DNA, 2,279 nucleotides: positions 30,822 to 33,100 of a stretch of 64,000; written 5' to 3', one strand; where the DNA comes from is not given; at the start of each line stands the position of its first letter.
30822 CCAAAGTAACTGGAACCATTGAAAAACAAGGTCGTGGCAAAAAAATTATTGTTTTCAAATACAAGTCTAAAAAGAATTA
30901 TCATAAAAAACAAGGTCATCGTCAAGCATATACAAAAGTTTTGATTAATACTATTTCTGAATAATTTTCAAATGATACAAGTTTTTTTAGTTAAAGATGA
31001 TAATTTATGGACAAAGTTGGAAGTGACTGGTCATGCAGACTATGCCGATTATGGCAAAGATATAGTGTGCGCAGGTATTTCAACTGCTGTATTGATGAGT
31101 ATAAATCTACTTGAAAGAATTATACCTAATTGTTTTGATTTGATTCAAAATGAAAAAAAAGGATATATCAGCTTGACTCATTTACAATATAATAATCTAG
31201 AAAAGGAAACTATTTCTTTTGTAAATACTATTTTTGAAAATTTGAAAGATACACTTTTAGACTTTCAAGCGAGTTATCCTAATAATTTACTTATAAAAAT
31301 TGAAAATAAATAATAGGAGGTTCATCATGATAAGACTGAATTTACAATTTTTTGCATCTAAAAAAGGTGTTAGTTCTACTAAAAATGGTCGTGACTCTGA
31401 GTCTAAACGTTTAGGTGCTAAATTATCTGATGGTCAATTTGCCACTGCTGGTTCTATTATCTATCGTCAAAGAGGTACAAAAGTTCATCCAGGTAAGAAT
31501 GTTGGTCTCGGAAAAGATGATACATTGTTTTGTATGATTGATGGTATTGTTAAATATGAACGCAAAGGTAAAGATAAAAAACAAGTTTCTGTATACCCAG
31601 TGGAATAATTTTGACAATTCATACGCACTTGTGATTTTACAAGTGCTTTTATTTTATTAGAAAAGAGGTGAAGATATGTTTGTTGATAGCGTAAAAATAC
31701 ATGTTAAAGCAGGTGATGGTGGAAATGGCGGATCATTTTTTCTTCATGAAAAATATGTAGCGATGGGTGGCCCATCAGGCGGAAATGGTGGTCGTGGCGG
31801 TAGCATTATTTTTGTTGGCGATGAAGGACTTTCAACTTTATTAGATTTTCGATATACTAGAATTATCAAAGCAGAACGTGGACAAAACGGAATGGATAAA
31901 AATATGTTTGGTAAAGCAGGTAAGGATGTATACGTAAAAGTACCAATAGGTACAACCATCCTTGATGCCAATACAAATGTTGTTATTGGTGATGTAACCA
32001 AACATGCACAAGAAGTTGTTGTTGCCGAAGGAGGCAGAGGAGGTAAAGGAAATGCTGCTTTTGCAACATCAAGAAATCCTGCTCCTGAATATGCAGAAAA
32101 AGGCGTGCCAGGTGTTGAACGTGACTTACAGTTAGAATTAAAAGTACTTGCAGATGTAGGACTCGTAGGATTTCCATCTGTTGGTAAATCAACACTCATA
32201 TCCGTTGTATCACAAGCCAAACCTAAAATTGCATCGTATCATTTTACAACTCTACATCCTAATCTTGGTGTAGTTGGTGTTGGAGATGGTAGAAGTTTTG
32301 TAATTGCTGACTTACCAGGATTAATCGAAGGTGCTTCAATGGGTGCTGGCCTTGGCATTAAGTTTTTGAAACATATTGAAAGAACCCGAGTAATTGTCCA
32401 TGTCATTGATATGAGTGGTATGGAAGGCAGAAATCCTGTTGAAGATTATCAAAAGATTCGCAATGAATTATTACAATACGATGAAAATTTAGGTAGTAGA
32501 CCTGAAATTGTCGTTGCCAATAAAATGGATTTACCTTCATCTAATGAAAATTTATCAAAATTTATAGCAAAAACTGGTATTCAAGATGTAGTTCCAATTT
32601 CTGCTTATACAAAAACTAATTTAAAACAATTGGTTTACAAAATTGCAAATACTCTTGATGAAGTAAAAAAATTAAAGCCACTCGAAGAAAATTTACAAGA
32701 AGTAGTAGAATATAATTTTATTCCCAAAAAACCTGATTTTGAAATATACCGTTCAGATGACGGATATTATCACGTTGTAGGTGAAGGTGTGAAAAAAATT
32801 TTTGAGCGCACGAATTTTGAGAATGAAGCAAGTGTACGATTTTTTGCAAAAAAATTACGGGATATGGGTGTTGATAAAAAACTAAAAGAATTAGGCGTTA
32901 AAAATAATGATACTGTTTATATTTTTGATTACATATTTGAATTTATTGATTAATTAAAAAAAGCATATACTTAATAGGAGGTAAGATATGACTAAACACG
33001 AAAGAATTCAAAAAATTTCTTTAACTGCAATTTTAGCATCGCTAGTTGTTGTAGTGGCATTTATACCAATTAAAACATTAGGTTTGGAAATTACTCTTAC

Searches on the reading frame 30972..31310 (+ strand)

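Call 103: search_protein_families(library=pfam, proteins=[window:30972-31310:+], max_evalue=0.00001)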
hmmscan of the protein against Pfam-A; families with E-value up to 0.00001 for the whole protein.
window:30972-31310:+ (113 aa): 1 family
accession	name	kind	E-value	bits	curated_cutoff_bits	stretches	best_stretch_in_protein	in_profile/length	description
PF04327.17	Peptidase_Prp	-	1.2e-19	70.8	27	1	1-106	1-89/90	Cysteine protease Prp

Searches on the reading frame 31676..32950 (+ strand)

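Call 103: search_protein_families(library=pfam, proteins=[window:31676-32950:+], max_evalue=0.00001)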
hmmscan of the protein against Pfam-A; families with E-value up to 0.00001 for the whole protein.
window:31676-32950:+ (425 aa): 4 families
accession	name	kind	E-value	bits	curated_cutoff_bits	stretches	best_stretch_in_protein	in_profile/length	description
PF01018.28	GTP1_OBG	-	7.7e-58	194.9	27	1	3-157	1-155/155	GTP1/OBG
PF01926.29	MMR_HSR1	-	1.6e-24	86.7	21.9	1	160-283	1-113/113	50S ribosome-binding GTPase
PF09269.16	DUF1967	-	3.4e-21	75.5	27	1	355-423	1-70/70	Domain of unknown function (DUF1967)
PF02421.24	FeoB_N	-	2e-08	34.4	27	1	161-321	3-154/156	Ferrous iron transport protein B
